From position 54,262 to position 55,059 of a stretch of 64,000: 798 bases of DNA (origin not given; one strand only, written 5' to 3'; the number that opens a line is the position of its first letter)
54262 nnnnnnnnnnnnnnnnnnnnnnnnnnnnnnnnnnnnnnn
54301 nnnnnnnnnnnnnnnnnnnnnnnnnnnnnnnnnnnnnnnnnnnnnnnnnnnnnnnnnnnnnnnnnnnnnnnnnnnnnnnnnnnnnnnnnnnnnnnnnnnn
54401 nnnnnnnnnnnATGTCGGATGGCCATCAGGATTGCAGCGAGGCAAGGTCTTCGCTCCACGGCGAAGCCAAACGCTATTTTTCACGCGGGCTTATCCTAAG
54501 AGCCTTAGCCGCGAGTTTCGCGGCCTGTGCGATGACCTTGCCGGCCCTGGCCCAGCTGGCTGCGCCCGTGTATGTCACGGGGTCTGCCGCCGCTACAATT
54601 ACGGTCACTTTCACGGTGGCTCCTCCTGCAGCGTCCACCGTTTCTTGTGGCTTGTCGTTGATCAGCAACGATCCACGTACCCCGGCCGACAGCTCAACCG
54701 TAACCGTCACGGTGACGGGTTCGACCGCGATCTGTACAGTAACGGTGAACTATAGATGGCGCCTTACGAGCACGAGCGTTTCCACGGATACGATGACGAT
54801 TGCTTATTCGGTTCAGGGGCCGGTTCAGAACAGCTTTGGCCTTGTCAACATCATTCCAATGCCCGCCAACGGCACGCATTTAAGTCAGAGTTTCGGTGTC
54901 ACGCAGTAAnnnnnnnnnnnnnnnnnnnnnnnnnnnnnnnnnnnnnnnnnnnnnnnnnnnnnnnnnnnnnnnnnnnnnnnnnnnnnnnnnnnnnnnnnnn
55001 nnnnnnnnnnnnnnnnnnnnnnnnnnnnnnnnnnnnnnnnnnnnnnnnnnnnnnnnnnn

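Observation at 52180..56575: Alternative regulation of cassette copies: sigma54-like box in copy 1 versus Shine-Dalgarno-sequestering hairpin in copies 2 and 3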

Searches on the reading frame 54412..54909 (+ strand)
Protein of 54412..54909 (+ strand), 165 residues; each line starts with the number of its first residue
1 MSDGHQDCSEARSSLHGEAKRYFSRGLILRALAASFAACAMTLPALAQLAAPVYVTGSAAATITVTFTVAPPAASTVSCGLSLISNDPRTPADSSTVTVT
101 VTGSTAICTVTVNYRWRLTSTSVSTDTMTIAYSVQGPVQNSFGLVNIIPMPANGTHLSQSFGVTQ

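Call 17: find_homologous_proteins(query=window:54412-54909:+, max_evalue=0.001)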
Query window:54412-54909:+ (165 aa): 61 proteins with E <= 0.001 among 658 candidates.
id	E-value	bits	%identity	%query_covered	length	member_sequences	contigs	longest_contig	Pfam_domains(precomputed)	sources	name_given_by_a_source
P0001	2.1e-98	344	100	100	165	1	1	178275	-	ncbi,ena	-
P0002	3.8e-85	301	87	100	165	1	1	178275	-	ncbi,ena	-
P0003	8.5e-79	281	82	100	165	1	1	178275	-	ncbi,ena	-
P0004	2.8e-78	279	84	100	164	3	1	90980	-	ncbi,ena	-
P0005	7.0e-75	268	81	100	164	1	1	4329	-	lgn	-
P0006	7.4e-74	265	78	100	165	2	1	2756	-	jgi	-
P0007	5.2e-70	252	76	100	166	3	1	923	-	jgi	jgi:hypothetical protein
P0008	2.4e-68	247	77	100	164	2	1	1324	-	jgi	jgi:hypothetical protein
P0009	6.0e-68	246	75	100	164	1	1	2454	-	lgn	-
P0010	4.0e-66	240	75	100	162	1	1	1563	-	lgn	-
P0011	7.1e-66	239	74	100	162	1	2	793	-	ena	-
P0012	6.7e-62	226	69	100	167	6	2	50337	-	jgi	jgi:hypothetical protein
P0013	4.5e-58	214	71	92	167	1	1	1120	-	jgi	jgi:hypothetical protein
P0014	9.2e-58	213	70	90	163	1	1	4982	-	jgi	jgi:hypothetical protein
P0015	8.4e-56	206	65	100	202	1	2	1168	-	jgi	jgi:hypothetical protein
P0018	2.4e-49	185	60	100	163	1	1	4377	-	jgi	jgi:hypothetical protein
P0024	3.4e-48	182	62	100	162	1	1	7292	-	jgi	jgi:hypothetical protein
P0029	9.6e-48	180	60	100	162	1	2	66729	-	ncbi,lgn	ncbi:MAG: hypothetical protein ACREDT_12120 [Methylocella sp.]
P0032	2.4e-47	179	59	100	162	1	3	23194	-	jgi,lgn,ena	-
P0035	5.6e-46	174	58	100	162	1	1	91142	-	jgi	jgi:hypothetical protein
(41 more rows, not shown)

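Call 20: find_related_loci(query=A2, collection=genome_contigs, flank=6000)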
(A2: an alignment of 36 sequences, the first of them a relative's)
Query A2 (165 aa) in genome_contigs; peptide patterns used: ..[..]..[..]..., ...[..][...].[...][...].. (x = any residue, [..] = any of these).
52 stretches matched a pattern; 5 encode a relative of the query (tblastn E <= 1e-3); 5 distinct loci.
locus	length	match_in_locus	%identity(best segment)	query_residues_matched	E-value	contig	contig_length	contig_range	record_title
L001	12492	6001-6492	82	1-165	7e-85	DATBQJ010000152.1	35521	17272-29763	MAG TPA_asm: Methylocella sp. isolate SMAG_U4100 k141_321551, whole genome shotgun sequence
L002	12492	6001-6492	84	1-165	1e-81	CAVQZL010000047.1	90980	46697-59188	MAG: uncultured Alphaproteobacteria bacterium isolate MFD06714.bin.2.130 genome assembly, contig: contig_66212, whole ge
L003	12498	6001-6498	76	1-165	6e-69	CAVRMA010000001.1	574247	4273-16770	MAG: uncultured Alphaproteobacteria bacterium isolate MFD04463.bin.2.7 genome assembly, contig: contig_25923, whole geno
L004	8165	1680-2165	60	1-165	4e-51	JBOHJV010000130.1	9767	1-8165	MAG: Methylocella sp. isolate SE1504_maxbin2.bin.0 NODE_1398_length_9767_cov_7.781120, whole genome shotgun sequence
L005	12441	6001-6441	59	16-165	2e-47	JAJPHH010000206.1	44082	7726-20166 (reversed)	MAG: Alphaproteobacteria bacterium isolate Centralia_MAG_152 k107_4658619, whole genome shotgun sequence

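Call 21: find_related_loci(query=A2, collection=metagenome_contigs, flank=4000)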
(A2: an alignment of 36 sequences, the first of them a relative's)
Query A2 (165 aa) in metagenome_contigs; peptide patterns used: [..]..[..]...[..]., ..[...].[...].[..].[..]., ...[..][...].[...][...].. (x = any residue, [..] = any of these).
187 stretches matched a pattern; 19 encode a relative of the query (tblastn E <= 1e-3); 19 distinct loci.
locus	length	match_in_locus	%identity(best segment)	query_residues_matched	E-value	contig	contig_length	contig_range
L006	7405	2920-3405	63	1-165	1e-54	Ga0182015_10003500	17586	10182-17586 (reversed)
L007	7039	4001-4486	59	1-165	1e-51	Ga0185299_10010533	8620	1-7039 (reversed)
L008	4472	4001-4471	61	1-151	4e-48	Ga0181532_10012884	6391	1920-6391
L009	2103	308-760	64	16-165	3e-48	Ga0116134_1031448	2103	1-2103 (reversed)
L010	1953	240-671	56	20-165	2e-48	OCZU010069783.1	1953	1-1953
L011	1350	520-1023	53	1-165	4e-44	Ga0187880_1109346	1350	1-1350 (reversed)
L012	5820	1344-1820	47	8-165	5e-41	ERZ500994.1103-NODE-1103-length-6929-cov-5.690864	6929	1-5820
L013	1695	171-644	48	1-165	4e-41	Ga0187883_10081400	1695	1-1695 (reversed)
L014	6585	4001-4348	58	49-165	1e-39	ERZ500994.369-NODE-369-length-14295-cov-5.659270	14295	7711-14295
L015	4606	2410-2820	45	23-165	4e-33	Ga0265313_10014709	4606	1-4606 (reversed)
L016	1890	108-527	47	16-165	3e-32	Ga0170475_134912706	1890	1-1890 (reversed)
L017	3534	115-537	42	18-165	8e-32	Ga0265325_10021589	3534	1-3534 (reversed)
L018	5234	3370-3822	43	12-165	2e-29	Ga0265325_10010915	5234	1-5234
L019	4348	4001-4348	58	1-108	2e-28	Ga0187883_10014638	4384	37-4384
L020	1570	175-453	54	70-165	1e-27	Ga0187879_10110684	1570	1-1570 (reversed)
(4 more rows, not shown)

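Call 25: find_encoding_contigs(protein=P0001, flank=10000, max_places=2)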
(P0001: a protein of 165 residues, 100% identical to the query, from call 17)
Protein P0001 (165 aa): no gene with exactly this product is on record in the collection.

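Call 26: find_encoding_contigs(protein=P0012, flank=5000, max_places=2)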
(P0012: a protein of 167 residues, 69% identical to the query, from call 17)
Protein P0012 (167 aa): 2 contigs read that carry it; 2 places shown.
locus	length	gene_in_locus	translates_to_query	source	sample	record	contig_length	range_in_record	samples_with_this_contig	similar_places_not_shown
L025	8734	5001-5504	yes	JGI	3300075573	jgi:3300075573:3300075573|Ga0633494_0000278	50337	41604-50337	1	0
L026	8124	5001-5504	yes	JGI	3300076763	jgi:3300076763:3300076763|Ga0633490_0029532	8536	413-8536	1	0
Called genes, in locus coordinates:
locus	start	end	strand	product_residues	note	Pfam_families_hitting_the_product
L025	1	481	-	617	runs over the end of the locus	-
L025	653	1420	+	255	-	PF01553:Acyltransferase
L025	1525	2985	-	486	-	PF02321:OEP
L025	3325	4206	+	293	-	PF01794:Ferric_reduct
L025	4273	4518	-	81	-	-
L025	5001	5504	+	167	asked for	-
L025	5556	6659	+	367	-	-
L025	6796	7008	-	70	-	PF14572:Pribosyl_synth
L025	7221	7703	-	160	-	PF05405:Mt_ATP-synt_B (weak), PF00430:ATP-synt_B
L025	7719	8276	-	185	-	PF28006:HpsJ (weak), PF00430:ATP-synt_B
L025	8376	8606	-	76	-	PF00137:ATP-synt_C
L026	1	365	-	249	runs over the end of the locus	PF00072:Response_reg, PF00486:Trans_reg_C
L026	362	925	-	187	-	PF01047:MarR (weak), PF12802:MarR_2, PF13463:HTH_27 (faint)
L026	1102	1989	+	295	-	PF01063:Aminotran_4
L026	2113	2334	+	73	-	-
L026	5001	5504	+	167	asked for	-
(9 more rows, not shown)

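Call 27: find_encoding_contigs(protein=P0035, flank=5000, max_places=2)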
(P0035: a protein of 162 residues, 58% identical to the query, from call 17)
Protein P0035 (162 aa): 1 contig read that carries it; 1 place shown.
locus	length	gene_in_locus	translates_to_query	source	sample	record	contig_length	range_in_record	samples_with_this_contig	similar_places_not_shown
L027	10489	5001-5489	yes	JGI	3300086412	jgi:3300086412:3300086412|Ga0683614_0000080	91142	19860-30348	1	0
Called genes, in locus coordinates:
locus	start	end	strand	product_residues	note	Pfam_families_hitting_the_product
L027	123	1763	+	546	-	PF01566:Nramp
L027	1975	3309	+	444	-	PF00275:EPSP_synthase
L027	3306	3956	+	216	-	PF00406:ADK (weak), PF02224:Cytidylate_kin, PF13189:Cytidylate_kin2 (weak), PF13207:AAA_17 (weak)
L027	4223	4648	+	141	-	PF07886:BA14K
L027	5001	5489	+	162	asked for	-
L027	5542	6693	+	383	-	-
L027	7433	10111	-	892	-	PF01326:PPDK_N, PF00391:PEP-utilizers, PF02896:PEP-utilizers_C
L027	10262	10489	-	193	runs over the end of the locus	PF03729:DUF308 (weak)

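Call 28: find_encoding_contigs(protein=P0029, flank=5000, max_places=2)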
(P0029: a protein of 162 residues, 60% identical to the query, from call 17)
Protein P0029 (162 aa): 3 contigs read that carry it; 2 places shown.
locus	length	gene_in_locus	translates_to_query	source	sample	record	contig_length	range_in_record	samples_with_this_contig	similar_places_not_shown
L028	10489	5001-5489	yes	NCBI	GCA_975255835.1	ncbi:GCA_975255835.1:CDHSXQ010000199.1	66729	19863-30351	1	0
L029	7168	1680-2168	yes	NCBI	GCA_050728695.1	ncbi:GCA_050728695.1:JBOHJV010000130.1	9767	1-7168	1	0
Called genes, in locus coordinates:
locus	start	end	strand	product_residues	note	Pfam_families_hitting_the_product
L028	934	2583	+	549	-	PF01566:Nramp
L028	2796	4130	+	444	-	PF00275:EPSP_synthase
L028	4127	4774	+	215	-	PF00406:ADK (weak), PF02224:Cytidylate_kin, PF13207:AAA_17 (faint)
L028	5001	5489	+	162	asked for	-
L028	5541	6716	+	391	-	-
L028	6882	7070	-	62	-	-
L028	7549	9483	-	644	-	PF13292:DXP_synthase_N, PF00676:E1_dh (weak), PF02779:Transket_pyr, PF02780:Transketolase_C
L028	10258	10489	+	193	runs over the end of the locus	PF03729:DUF308 (weak)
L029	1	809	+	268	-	PF00275:EPSP_synthase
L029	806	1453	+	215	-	PF00406:ADK (weak), PF02224:Cytidylate_kin, PF13189:Cytidylate_kin2 (weak), PF13207:AAA_17 (weak)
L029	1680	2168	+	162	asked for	-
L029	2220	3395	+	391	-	-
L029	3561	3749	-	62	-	-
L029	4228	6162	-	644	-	PF13292:DXP_synthase_N, PF00676:E1_dh (weak), PF02779:Transket_pyr, PF02780:Transketolase_C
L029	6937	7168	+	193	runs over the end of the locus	PF03729:DUF308 (weak)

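Call 29: find_encoding_contigs(protein=P0032, flank=5000, max_places=2)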
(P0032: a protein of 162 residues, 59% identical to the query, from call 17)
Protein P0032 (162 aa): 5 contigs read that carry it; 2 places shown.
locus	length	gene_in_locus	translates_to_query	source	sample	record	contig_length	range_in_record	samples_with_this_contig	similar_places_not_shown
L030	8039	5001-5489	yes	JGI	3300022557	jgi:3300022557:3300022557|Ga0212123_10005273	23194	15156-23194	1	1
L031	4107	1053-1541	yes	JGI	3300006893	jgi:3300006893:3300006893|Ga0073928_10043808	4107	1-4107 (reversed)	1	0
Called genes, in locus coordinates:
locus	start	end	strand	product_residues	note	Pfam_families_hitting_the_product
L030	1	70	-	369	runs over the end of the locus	PF00180:Iso_dh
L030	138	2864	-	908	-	PF00330:Aconitase, PF00694:Aconitase_C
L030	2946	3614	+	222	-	PF13476:AAA_23 (weak), PF13555:AAA_29 (weak), PF00005:ABC_tran, PF02463:SMC_N (faint), PF13304:AAA_21 (faint)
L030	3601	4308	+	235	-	PF03379:CcmB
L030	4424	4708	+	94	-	-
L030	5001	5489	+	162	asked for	-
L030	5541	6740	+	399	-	-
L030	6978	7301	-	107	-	-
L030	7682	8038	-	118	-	?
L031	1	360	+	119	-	?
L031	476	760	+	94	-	-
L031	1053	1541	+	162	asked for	-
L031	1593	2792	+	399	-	-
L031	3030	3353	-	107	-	-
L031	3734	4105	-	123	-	?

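Call 30: find_encoding_contigs(protein=P0005, flank=3000, max_places=1)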
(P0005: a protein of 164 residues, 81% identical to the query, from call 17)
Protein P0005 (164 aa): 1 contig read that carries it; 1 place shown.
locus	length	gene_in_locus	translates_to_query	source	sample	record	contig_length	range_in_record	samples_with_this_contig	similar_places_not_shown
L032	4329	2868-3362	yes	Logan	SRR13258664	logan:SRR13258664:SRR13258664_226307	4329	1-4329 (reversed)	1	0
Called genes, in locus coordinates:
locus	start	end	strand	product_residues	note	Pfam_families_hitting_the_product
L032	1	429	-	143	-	?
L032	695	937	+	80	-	-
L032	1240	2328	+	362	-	-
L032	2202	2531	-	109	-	-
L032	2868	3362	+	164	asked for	-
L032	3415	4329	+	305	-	?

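Call 31: find_encoding_contigs(protein=P0006, flank=3000, max_places=1)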
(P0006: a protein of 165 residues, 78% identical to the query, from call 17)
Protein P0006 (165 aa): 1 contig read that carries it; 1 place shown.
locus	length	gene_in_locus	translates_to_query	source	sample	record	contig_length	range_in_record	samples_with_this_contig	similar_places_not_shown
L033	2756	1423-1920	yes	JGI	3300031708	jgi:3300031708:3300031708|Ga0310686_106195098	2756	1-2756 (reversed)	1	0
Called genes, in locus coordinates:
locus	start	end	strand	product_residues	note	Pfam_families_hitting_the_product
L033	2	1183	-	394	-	?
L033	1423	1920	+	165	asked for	-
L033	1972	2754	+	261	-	?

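Call 32: find_encoding_contigs(protein=P0009, flank=3000, max_places=1)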
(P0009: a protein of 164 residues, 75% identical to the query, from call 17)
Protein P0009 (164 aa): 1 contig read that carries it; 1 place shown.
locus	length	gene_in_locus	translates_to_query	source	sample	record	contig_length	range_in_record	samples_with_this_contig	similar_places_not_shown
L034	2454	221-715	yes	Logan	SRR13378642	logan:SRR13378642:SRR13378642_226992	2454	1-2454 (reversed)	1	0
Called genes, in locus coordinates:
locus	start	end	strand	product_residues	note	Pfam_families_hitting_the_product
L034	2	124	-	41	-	?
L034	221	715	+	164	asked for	-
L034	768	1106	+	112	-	-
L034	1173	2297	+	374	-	-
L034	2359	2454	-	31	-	?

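Call 33: find_encoding_contigs(protein=P0024, flank=3000, max_places=1)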
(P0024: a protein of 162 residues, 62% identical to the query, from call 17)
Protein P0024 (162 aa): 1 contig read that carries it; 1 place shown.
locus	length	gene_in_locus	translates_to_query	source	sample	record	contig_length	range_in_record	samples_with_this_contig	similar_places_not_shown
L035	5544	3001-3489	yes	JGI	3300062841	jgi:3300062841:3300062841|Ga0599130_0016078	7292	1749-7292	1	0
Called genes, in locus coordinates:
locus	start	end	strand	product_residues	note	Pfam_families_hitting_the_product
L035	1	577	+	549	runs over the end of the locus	PF01566:Nramp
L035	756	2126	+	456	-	PF00275:EPSP_synthase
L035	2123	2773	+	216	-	PF00406:ADK (weak), PF02224:Cytidylate_kin, PF13189:Cytidylate_kin2 (weak), PF13207:AAA_17 (weak)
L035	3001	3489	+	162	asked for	-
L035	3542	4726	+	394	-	-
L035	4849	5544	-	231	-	?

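Call 34: find_encoding_contigs(protein=P0018, flank=3000, max_places=1)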
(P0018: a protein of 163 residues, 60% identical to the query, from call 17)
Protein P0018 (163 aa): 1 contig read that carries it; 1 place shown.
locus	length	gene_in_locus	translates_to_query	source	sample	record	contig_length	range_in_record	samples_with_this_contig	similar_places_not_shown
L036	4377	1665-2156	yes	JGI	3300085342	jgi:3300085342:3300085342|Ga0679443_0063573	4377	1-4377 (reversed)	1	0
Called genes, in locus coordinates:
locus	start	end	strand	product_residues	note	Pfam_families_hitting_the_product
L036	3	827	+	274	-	PF00275:EPSP_synthase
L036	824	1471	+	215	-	PF00406:ADK (weak), PF02224:Cytidylate_kin, PF13189:Cytidylate_kin2 (weak), PF13207:AAA_17 (weak)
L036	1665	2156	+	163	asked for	-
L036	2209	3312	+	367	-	-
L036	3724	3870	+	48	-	-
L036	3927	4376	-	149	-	?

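Call 48: predict_structure(alignment_id=A2)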
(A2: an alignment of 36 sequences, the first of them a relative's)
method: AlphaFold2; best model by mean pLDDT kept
length: 165 residues; sequences in the alignment: 36
mean_pLDDT: 74.7   pTM: 0.59
mean pLDDT of the five models: 74.7, 74.7, 73.8, 72.5, 67.6
residues with pLDDT >= 90: 65; 70-90: 46; 50-70: 8; < 50: 46
segments of 3 or more residues with pLDDT < 50: 1-44
pLDDT, mean of each block of 10 residues (from residue 1): 39 36 43 44 50 86 93 92 85 92 93 85 79 91 90 89 92
secondary structure, 60 per line:
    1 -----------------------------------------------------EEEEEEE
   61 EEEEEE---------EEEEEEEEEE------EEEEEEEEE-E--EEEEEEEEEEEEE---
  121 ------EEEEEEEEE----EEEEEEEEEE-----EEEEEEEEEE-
elements in order: E54-66 E76-85 E92-100 E105-117 E127-135 E140-149 E155-164

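Call 51: fold_search(model_id=the predicted structure, library=pdb)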
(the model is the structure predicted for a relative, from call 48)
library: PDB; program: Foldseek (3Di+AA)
matches with E <= 10: 874; with E <= 0.001: 0
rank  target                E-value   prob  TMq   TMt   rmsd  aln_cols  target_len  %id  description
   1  4gej_A                1.5e-02  0.21  0.16  0.18  15.7       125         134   10  N-terminal domain of VDUP-1 (released 2013-02-27)
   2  3t2l                  1.9e-02  0.69  0.26  0.18  13.1       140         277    4  Crystal structure of a Putative cell adhesion protein (BF1858) from Bacteroides fragilis NCTC 9343 at 2.33 A resolution (released 2011-08-10)
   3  4jcl                  2.6e-02  0.60  0.23  0.08   8.7       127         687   10  Crystal structure of Alpha-CGT from Paenibacillus macerans at 1.7 Angstrom resolution (released 2014-02-26)
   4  8x8k_C                2.7e-02  0.51  0.20  0.29   8.7       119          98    5  Crystal structure of STBD1 CBM20 domain in complex with maltotetraose (released 2024-09-18)
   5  4jde_A                3.2e-02  0.44  0.24  0.26  10.2       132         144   10  Crystal structure of PUD-1/PUD-2 heterodimer (released 2013-11-06)
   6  5wec_A                3.6e-02  0.82  0.29  0.37   7.7       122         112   13  Structure of an alternative pilotin from the type II secretion system of Vibrio cholerae (released 2018-07-11)
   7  6l2h                  3.8e-02  0.35  0.21  0.07   9.7       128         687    9  CGTase mutant-Y167H (released 2019-10-16)
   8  2yjl_C                4.0e-02  0.69  0.22  0.29   8.3       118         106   10  Structural characterization of a secretin pilot protein from the type III secretion system (T3SS) of Pseudomonas aerug (released 2011-08-10)
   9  5wec_B                4.2e-02  0.80  0.29  0.37   7.6       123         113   15  Structure of an alternative pilotin from the type II secretion system of Vibrio cholerae (released 2018-07-11)
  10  6aij                  5.3e-02  0.44  0.23  0.08   9.2       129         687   10  Cyclodextrin glycosyltransferase from Paenibacillus macerans mutant N603D (released 2018-10-10)
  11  4r7x_B                5.3e-02  0.14  0.15  0.16  15.6       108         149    8  Crystal structure of N-lobe of human ARRDC3(1-180) (released 2014-10-01)
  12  3cgt_A                5.9e-02  0.25  0.18  0.07  10.3       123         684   11  STRUCTURE OF CYCLODEXTRIN GLYCOSYLTRANSFERASE COMPLEXED WITH ITS MAIN PRODUCT BETA-CYCLODEXTRIN (released 1998-05-27)
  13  1ukt_A                6.9e-02  0.47  0.24  0.08   8.4       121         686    9  Crystal structure of Y100L mutant cyclodextrin glucanotransferase compexed with an acarbose (released 2004-02-24)
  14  1tcm_A                6.9e-02  0.23  0.18  0.07   9.7       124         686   10  CYCLODEXTRIN GLYCOSYLTRANSFERASE W616A MUTANT FROM BACILLUS CIRCULANS STRAIN 251 (released 1997-04-21)
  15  1cgt                  8.2e-02  0.20  0.17  0.07  10.3       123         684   10  STRUCTURE OF CYCLODEXTRIN GLYCOSYLTRANSFERASE REFINED AT 2.0 ANGSTROMS RESOLUTION (released 1994-01-31)
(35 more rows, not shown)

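Call 58: find_encoding_contigs(protein=P0010, flank=2000, max_places=1)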
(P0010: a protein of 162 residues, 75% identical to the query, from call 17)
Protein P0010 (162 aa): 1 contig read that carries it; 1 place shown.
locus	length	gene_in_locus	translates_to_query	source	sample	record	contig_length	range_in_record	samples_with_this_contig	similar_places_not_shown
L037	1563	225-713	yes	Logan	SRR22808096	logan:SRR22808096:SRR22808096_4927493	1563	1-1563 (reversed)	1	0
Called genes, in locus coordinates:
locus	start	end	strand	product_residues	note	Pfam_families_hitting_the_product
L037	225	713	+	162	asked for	-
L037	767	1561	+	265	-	?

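Call 59: find_encoding_contigs(protein=P0014, flank=2000, max_places=1)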
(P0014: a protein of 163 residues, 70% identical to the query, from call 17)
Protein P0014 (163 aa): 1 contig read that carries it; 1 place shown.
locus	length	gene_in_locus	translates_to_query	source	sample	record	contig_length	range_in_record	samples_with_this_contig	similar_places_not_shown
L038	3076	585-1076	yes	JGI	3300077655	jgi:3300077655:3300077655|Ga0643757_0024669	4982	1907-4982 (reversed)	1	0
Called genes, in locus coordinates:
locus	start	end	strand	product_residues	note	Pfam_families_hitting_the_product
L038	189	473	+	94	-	-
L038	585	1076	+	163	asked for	-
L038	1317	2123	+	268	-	PF12762:DDE_Tnp_IS1595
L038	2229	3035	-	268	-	-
